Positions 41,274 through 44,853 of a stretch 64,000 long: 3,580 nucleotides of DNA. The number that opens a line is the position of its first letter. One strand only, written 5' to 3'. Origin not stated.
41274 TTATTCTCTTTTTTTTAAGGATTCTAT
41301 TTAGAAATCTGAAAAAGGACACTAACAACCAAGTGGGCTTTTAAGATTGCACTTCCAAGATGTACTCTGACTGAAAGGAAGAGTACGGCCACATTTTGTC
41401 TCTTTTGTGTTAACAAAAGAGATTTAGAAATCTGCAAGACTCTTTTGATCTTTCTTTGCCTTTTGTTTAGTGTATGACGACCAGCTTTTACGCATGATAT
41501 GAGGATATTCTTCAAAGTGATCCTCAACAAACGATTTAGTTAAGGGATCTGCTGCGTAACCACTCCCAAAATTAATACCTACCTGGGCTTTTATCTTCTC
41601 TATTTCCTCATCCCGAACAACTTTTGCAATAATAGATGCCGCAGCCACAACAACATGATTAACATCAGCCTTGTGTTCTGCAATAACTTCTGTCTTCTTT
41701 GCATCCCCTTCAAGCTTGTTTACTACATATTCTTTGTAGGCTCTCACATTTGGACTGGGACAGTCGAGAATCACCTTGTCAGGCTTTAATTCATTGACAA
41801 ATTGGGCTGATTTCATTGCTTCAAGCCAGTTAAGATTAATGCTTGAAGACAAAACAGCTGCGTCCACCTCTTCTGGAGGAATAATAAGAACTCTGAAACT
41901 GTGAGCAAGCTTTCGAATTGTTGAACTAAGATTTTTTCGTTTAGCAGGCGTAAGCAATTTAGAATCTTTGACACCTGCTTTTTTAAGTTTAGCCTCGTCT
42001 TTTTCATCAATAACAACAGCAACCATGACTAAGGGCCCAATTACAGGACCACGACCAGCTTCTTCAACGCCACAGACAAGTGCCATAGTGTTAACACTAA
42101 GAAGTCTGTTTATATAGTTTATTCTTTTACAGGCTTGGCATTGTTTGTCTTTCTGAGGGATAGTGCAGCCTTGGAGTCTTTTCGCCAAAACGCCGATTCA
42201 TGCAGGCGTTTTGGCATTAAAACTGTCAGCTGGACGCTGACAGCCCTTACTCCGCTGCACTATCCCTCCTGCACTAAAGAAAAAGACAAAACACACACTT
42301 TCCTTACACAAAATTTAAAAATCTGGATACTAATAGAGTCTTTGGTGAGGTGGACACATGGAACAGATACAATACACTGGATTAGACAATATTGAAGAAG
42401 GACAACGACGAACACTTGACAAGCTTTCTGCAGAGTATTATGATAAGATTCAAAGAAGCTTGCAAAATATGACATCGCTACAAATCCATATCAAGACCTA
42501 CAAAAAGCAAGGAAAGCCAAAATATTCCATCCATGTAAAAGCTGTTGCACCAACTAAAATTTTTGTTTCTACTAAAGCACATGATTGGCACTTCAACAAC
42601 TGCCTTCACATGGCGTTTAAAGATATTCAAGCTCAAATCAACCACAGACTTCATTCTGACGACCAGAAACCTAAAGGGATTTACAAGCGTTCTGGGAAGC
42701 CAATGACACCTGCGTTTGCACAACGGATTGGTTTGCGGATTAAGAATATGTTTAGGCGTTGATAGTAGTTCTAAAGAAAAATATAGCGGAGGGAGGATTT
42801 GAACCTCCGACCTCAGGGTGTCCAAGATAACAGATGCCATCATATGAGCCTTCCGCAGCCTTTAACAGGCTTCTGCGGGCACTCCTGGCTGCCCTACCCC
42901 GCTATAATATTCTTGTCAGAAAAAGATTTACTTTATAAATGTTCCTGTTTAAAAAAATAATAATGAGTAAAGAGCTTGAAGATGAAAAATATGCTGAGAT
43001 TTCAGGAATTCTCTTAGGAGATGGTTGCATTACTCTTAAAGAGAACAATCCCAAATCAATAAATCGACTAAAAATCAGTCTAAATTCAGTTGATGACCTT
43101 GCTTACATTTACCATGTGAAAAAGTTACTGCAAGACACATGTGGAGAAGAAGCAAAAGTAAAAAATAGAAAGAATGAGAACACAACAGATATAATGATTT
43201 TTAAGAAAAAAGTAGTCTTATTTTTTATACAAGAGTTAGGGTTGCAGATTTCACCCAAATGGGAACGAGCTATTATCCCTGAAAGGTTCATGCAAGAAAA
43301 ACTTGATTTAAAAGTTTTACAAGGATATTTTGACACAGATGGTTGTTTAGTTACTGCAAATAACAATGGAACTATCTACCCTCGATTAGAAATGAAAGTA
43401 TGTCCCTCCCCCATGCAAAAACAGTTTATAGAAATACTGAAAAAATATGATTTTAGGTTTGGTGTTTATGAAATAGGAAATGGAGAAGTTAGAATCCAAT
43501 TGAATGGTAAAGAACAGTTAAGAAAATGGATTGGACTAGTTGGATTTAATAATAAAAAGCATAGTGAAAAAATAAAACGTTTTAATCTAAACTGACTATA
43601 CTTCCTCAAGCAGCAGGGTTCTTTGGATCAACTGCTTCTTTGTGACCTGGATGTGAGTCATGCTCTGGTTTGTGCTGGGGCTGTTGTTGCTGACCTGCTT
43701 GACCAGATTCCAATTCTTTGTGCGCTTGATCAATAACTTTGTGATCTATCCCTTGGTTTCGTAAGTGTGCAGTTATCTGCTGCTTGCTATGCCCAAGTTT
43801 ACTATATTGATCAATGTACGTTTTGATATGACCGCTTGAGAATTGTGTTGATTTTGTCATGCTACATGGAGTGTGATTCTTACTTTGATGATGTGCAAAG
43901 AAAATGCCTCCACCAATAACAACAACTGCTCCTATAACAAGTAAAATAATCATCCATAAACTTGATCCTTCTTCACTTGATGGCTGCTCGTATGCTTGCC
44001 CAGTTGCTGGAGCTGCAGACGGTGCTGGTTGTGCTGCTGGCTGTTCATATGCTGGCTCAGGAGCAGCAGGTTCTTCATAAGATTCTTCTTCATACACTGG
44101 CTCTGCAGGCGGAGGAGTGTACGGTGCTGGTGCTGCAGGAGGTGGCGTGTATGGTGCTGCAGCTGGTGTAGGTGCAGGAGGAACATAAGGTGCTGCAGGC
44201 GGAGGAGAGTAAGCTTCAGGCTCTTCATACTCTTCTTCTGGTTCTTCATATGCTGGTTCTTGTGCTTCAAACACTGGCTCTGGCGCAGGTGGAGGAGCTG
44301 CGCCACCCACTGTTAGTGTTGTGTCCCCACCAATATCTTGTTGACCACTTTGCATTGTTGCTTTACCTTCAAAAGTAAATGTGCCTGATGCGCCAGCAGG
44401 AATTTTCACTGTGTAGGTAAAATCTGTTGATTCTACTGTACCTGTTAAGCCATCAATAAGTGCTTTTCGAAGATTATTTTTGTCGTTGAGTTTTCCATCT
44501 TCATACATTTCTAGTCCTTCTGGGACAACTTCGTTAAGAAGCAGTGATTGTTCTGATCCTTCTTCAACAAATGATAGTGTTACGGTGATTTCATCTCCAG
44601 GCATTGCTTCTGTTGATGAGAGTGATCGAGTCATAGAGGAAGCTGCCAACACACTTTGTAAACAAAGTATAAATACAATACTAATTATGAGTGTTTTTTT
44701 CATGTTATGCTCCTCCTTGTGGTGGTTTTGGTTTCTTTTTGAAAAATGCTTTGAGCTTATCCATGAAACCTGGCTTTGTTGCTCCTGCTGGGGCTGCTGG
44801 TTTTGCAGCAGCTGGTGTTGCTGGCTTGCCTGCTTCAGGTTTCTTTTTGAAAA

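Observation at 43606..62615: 19-kb head-to-tail array of seven giant cysteine-rich modular surface proteins (an eighth lies at 33.2-35.3 kb)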

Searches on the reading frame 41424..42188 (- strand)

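Call 12: search_protein_families(library=pfam, proteins=[window:41424-42188:-], max_evalue=0.00001)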
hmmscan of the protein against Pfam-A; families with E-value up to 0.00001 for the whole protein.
window:41424-42188:- (254 aa): 1 family
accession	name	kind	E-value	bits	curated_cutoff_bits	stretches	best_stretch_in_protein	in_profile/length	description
PF01351.25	RNase_HII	-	1.9e-42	145.9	25.8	1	39-237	1-197/199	Ribonuclease HII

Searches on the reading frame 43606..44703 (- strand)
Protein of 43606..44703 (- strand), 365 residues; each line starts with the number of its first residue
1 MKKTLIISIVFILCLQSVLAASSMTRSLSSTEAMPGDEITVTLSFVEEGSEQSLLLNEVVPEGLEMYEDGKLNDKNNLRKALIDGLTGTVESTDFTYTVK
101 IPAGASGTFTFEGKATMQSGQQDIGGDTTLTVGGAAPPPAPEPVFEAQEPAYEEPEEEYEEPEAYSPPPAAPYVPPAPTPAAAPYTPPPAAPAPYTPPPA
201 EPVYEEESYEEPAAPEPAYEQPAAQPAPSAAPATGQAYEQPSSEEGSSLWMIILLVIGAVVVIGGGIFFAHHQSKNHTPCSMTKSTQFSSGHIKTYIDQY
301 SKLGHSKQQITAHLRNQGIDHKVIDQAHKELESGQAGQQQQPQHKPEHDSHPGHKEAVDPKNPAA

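Call 5: search_protein_families(library=pfam, proteins=[window:43606-44703:-], max_evalue=0.1)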
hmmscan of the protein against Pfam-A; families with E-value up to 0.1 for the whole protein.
window:43606-44703:- (365 aa): 4 families
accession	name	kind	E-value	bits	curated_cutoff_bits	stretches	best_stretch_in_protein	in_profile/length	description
PF19779.4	DUF6264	-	0.0041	17.8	31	1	199-264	17-89/183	Family of unknown function (DUF6264)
PF08999.15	SP_C-Propep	-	0.014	15.6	25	0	248-280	38-70/96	Surfactant protein C, N terminal propeptide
PF02631.22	RecX_HTH2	-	0.042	14.5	26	1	297-327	10-41/42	RecX, second three-helix domain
PF14283.11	CD1107-like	-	0.086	13.2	26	0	229-275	108-154/158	Mobile element protein CD1107-like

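Call 9: find_encoding_contigs(protein=window:43606-44703:-, flank=10000, max_places=5)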
Protein window:43606-44703:- (365 aa): 3 contigs read that carry it; 3 places shown.
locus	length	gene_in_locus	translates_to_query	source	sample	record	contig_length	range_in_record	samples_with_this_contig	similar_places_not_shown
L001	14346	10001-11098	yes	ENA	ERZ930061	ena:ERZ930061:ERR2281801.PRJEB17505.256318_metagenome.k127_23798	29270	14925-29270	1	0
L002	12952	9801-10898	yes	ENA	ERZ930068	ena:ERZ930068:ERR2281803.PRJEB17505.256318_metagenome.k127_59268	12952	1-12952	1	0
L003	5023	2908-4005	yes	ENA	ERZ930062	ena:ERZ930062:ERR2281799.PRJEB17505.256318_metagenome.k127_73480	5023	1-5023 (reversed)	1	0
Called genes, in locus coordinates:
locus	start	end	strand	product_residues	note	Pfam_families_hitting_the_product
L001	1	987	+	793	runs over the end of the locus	-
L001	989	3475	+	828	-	-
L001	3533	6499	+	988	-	-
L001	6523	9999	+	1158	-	-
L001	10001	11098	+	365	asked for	-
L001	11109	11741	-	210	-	PF14528:LAGLIDADG_3 (faint), PF03161:LAGLIDADG_2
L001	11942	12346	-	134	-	-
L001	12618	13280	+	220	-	PF01351:RNase_HII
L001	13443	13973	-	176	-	-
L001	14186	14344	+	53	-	?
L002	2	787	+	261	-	?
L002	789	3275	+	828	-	-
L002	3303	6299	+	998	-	-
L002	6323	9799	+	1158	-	-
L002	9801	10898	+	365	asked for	-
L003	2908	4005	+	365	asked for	-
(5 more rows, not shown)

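Call 17: search_protein_families(library=ncbifam, proteins=[window:43606-44703:-], max_evalue=0.1)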
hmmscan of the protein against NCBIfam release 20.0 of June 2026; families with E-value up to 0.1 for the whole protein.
window:43606-44703:- (365 aa): 3 families
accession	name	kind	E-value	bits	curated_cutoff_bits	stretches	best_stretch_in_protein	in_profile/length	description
NF005411.0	PRK06975.1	equivalog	0.00094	17.6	414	1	194-312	275-388/660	fused uroporphyrinogen-III synthase HemD/membrane protein HemX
NF001057.0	PRK00117.3-3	equivalog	0.019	15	146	1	292-332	55-95/151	recombination regulator RecX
NF033483.0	PknB_PASTA_kin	equivalog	0.034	13.2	450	1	222-341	309-410/563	Stk1 family PASTA domain-containing Ser/Thr kinase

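Call 18: search_protein_families(library=phrogs, proteins=[window:43606-44703:-], max_evalue=0.01)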
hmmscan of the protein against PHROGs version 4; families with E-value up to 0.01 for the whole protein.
window:43606-44703:- (365 aa): 0 families

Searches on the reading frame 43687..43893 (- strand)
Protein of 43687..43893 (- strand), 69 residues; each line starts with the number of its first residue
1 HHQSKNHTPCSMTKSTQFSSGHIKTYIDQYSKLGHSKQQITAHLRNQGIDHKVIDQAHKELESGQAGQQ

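Call 60: search_protein_families(library=pfam, proteins=[window:43687-43893:-], max_evalue=10)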
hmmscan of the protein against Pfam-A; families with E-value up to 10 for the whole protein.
seq(69 aa): 4 families
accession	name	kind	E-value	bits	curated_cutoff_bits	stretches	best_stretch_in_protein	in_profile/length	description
PF02631.22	RecX_HTH2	-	0.0028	18.3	26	1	26-57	9-41/42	RecX, second three-helix domain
PF21982.2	RecX_HTH1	-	0.053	13.9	26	1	35-57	14-36/40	RecX, first three-helix domain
PF10758.14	DUF2586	-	0.083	12.4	26.4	1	11-52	332-374/386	Protein of unknown function (DUF2586)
PF09713.15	A_thal_3526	-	0.21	12.3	27.8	1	24-63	2-42/53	Plant protein 1589 of unknown function (A_thal_3526)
